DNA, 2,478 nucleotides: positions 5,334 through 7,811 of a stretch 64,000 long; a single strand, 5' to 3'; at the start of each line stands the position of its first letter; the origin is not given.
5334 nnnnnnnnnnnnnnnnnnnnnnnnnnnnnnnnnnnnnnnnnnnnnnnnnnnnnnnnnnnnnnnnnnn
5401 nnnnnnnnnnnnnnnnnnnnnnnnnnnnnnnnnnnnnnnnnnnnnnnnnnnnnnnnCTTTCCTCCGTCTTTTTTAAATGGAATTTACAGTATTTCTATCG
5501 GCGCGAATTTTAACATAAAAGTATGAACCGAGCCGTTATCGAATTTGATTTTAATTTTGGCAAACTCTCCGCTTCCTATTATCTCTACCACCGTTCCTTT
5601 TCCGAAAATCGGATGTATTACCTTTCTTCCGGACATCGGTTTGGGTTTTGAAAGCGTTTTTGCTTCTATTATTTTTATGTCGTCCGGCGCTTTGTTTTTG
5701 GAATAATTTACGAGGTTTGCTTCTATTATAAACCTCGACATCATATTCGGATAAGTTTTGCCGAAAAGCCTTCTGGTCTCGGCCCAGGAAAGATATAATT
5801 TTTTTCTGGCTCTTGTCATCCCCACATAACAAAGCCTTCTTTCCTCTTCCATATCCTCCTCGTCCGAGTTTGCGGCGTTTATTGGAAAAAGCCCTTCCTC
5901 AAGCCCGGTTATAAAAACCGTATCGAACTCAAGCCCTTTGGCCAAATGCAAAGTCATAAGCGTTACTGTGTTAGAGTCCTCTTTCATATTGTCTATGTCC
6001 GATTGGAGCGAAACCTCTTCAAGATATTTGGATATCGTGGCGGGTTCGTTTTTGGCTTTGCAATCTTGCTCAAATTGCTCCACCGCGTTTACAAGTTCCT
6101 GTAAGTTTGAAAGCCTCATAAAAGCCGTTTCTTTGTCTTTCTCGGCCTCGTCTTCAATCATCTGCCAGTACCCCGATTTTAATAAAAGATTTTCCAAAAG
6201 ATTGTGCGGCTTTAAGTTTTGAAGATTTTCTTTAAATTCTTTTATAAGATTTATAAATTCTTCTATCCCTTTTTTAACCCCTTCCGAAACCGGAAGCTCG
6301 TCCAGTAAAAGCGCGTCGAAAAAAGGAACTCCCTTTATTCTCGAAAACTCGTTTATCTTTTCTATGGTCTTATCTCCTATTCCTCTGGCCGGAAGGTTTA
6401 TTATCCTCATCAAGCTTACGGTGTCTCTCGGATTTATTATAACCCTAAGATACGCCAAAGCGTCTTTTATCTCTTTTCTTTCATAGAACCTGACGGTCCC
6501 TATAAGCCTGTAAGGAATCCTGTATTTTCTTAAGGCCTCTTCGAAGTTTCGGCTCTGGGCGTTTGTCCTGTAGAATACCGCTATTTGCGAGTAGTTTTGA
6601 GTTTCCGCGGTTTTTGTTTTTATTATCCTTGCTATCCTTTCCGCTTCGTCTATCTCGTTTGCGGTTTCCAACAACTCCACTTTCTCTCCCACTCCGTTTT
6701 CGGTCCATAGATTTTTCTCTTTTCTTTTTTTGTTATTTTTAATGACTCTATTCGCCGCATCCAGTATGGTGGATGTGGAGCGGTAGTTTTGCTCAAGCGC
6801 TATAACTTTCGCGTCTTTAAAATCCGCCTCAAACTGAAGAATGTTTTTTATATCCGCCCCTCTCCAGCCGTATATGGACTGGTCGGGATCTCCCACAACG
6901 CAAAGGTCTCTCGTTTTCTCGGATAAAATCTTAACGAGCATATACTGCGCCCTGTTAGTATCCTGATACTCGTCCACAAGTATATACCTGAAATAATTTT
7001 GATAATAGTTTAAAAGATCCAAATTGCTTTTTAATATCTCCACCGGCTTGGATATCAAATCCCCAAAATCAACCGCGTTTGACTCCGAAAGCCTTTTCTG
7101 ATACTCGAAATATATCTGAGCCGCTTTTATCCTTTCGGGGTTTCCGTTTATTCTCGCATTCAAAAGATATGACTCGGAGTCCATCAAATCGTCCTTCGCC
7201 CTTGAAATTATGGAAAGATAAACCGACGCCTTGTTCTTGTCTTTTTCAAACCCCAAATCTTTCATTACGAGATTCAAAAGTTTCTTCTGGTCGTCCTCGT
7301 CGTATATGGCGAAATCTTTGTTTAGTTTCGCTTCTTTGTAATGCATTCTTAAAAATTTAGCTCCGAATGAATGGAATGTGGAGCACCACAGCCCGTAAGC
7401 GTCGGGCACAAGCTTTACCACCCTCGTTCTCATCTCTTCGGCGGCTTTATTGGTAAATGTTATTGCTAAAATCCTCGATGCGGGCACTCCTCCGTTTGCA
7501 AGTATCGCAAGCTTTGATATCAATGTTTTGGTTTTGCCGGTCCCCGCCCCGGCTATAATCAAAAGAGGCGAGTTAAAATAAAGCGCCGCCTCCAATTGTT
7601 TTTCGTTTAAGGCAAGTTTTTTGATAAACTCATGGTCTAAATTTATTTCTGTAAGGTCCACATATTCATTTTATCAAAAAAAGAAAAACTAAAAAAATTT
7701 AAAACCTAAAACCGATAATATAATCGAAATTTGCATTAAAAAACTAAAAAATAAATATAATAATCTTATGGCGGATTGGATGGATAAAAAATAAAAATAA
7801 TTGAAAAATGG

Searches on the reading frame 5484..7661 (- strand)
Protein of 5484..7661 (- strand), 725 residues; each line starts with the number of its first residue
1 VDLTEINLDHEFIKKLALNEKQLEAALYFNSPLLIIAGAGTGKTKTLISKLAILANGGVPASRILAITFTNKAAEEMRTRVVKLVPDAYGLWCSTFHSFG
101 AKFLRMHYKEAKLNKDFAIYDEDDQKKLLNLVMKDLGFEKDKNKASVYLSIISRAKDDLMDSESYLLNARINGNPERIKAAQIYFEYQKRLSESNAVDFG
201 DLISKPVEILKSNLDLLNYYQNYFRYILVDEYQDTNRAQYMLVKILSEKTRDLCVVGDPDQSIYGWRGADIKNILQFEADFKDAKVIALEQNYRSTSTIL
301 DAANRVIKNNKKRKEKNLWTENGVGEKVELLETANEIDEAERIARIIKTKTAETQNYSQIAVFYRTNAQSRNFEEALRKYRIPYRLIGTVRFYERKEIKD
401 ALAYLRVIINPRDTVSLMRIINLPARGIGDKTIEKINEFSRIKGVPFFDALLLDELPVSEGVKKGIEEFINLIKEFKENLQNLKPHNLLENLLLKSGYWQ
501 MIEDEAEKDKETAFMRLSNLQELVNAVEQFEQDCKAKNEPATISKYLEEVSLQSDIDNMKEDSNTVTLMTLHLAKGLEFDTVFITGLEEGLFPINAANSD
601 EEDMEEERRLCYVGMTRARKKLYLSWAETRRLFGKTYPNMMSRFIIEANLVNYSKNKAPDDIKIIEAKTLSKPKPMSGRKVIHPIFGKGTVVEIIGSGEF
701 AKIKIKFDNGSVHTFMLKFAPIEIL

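Call 10: search_protein_families(library=pfam, proteins=[window:5484-7661:-], max_evalue=0.001)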
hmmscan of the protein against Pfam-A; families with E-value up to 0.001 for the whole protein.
window:5484-7661:- (725 aa): 9 families
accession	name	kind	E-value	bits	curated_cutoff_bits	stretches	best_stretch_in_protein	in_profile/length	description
PF00580.27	UvrD-helicase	-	5.4e-87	292.3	23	1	18-282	1-271/271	UvrD/REP helicase N-terminal domain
PF13361.12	UvrD_C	-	3.8e-85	286.8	25.6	1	287-628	1-349/350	UvrD-like helicase C-terminal domain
PF13245.12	AAA_19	-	1.8e-21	77.2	25.1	1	30-265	11-132/134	AAA domain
PF13538.12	UvrD_C_2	-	4.8e-11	42.8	27.4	1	566-624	2-51/52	UvrD-like helicase C-terminal domain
PF21196.3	PcrA_UvrD_tudor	-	8e-09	35.6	23.9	1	678-723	2-47/48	PcrA/UvrD tudor domain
PF13604.12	AAA_30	-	6.8e-07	29.6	27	0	18-100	2-77/191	AAA domain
PF13087.12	AAA_12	-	1.1e-06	28.9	27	1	500-623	71-189/195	AAA domain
PF01443.25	Viral_helicase1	-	1.4e-06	28.7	21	0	548-623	164-225/228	Viral superfamily 1 RNA helicase core domain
PF13086.12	AAA_11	-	7.7e-05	23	27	1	18-115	2-99/257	AAA domain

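Call 50: search_protein_families(library=padloc, proteins=[window:5484-7658:-], max_evalue=0.001)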
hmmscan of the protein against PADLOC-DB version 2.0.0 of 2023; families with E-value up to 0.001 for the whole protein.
window:5484-7658:- (724 aa): 50 families (the best 25 are shown)
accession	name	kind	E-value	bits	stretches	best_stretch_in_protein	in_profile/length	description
PDLC03802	RTasHel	-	1.2e-127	425.6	2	16-439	5-382/675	DRT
PDLC00114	GajB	-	3e-104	347.9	1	16-651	7-633/635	UrvD helicase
PDLC00132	GajB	-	1.4e-100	335.8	1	16-647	3-623/625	UrvD helicase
PDLC00117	GajB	-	5.6e-83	277.4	2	12-397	11-391/604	UrvD helicase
PDLC00127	GajB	-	1.8e-68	229.5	2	14-362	6-343/594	UrvD helicase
PDLC00103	GajB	-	1.1e-60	204.3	1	16-631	16-582/612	UrvD helicase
PDLC00121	GajB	-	9.1e-54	180.9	2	19-385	8-362/565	UrvD helicase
PDLC00107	GajB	-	1.6e-53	180.3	1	16-629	15-560/587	UrvD helicase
PDLC00119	GajB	-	5.2e-49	165.6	2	24-413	10-413/565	UrvD helicase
PDLC00123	GajB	-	1.9e-48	163.4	3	170-378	125-327/540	UrvD helicase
PDLC00130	GajB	-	7e-47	158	2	19-336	6-318/589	UrvD helicase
PDLC00104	GajB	-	6.2e-43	145.4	2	23-378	9-317/574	UrvD helicase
PDLC00122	GajB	-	3.3e-41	139.7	3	206-396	146-325/502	UrvD helicase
PDLC00116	GajB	-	5.3e-35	119.1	3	187-378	124-311/557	UrvD helicase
PDLC00144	GajB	-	1.5e-34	117.5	3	190-384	128-325/559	UrvD helicase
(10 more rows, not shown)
